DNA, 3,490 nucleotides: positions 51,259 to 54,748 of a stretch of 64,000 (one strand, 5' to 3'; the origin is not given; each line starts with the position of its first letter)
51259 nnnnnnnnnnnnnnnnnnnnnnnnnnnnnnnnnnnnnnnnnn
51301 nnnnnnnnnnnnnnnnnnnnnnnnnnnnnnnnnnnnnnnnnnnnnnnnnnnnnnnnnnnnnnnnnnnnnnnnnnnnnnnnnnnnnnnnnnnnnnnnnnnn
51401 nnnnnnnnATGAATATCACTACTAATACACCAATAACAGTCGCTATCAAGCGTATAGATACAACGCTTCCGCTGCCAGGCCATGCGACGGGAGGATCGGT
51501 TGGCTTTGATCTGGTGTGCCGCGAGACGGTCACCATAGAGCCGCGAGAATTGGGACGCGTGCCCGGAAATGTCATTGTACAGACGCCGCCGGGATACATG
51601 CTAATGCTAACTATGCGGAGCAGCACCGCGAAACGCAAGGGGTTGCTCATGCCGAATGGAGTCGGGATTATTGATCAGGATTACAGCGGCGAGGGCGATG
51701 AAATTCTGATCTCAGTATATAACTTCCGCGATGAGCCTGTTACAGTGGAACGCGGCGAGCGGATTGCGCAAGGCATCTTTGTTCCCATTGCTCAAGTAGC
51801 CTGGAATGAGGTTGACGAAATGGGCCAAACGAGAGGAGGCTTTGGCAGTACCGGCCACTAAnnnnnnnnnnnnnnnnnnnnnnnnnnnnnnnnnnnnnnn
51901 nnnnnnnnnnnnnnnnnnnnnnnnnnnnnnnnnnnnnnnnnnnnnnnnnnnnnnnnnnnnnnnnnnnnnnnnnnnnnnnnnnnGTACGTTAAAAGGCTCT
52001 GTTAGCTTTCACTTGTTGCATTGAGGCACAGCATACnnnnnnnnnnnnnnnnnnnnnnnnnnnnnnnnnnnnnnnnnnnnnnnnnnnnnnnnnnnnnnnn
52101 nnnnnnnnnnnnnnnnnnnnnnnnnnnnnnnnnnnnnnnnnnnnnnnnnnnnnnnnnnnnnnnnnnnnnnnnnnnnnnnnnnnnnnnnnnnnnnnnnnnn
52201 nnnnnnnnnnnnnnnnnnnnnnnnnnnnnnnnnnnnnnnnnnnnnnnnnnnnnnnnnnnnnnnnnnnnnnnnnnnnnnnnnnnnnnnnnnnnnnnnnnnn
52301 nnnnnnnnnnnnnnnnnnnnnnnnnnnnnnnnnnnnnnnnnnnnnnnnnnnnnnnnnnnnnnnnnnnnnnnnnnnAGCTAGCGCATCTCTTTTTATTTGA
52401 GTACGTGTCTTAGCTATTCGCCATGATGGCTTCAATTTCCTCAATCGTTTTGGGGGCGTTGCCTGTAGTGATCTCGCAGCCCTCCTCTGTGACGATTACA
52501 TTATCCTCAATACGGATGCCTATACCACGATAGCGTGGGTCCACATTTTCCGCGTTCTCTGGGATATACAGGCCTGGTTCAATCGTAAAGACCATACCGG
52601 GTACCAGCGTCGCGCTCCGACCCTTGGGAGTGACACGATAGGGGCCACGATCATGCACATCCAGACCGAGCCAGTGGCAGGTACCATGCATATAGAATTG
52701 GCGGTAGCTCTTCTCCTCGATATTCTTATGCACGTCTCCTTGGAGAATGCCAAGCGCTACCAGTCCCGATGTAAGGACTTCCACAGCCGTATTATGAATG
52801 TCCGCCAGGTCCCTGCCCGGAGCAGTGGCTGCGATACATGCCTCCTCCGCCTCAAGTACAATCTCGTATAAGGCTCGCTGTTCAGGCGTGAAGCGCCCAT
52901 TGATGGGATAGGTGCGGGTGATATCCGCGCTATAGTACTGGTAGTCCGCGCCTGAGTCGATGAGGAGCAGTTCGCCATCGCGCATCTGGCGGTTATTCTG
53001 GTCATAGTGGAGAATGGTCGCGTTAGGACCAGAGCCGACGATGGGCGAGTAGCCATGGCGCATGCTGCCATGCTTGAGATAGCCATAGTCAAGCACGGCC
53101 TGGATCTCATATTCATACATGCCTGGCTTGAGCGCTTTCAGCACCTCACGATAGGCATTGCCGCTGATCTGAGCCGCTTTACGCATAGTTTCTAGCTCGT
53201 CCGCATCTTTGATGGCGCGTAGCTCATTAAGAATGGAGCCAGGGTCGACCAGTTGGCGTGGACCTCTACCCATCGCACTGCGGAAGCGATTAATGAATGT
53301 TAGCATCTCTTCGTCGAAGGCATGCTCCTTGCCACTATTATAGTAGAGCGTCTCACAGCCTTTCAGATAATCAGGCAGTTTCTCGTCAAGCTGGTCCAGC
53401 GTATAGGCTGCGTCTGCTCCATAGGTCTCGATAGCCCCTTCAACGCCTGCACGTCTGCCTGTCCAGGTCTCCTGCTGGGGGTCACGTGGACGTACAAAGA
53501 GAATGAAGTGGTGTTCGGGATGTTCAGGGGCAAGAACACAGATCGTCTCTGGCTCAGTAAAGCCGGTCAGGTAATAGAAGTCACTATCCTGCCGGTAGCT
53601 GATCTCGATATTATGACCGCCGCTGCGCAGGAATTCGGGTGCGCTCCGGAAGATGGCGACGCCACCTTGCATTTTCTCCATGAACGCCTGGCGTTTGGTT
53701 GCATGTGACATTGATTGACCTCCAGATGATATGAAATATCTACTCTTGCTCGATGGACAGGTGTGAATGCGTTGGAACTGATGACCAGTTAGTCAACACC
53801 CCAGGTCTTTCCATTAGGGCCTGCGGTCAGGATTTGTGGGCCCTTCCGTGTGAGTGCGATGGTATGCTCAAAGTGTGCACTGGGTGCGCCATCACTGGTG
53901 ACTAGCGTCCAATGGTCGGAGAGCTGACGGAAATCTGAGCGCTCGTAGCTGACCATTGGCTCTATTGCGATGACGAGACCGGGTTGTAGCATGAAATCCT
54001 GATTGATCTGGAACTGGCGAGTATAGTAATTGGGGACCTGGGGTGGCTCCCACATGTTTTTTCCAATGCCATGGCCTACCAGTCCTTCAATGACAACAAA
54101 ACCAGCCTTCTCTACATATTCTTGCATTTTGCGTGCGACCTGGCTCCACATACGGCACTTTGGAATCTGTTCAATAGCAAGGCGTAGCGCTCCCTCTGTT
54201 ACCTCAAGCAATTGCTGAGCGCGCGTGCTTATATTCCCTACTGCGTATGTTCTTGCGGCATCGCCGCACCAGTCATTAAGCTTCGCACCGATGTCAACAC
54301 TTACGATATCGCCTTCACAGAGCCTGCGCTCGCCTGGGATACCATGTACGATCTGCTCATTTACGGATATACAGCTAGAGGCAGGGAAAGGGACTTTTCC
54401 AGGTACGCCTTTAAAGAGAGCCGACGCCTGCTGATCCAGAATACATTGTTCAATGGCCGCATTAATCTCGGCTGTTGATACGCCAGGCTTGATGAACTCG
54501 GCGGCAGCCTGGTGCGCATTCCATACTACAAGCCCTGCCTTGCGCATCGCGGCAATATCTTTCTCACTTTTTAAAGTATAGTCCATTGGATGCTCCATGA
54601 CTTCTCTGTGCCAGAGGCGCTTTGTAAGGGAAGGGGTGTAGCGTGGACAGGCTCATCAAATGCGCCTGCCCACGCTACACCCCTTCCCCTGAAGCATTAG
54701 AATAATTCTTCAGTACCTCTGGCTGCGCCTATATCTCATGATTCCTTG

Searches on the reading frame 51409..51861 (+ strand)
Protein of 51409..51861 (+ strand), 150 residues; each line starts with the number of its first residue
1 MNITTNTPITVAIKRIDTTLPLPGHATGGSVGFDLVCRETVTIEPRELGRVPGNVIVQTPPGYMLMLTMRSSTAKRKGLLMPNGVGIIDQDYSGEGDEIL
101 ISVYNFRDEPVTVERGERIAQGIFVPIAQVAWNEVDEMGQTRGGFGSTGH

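Call 62: search_protein_families(library=pfam, proteins=[window:51409-51861:+], max_evalue=0.001)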
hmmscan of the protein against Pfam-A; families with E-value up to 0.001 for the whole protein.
window:51409-51861:+ (150 aa): 2 families
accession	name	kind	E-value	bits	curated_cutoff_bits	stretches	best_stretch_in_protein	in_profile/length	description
PF00692.24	dUTPase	-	1e-21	77.5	22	1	21-149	4-129/129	dUTPase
PF22769.1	DCD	-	0.0001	22.9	27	1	56-124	86-150/153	dCTP deaminase-like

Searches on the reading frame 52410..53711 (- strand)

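Call 62: search_protein_families(library=pfam, proteins=[window:52410-53711:-], max_evalue=0.001)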
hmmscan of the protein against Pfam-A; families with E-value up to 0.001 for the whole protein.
window:52410-53711:- (433 aa): 2 families
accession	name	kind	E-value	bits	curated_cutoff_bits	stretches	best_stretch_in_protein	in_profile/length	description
PF00557.29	Peptidase_M24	-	6.4e-69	232.3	23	1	174-409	1-208/208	Metallopeptidase family M24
PF05195.22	AMP_N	-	3.2e-37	127.3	24.6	1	3-123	1-121/121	Aminopeptidase P, N-terminal domain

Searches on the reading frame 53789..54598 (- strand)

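Call 62: search_protein_families(library=pfam, proteins=[window:53789-54598:-], max_evalue=0.001)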
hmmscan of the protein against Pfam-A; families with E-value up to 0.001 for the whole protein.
window:53789-54598:- (269 aa): 1 family
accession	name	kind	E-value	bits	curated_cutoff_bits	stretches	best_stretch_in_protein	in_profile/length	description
PF00557.29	Peptidase_M24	-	3.6e-43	148.2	23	1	17-250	2-207/208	Metallopeptidase family M24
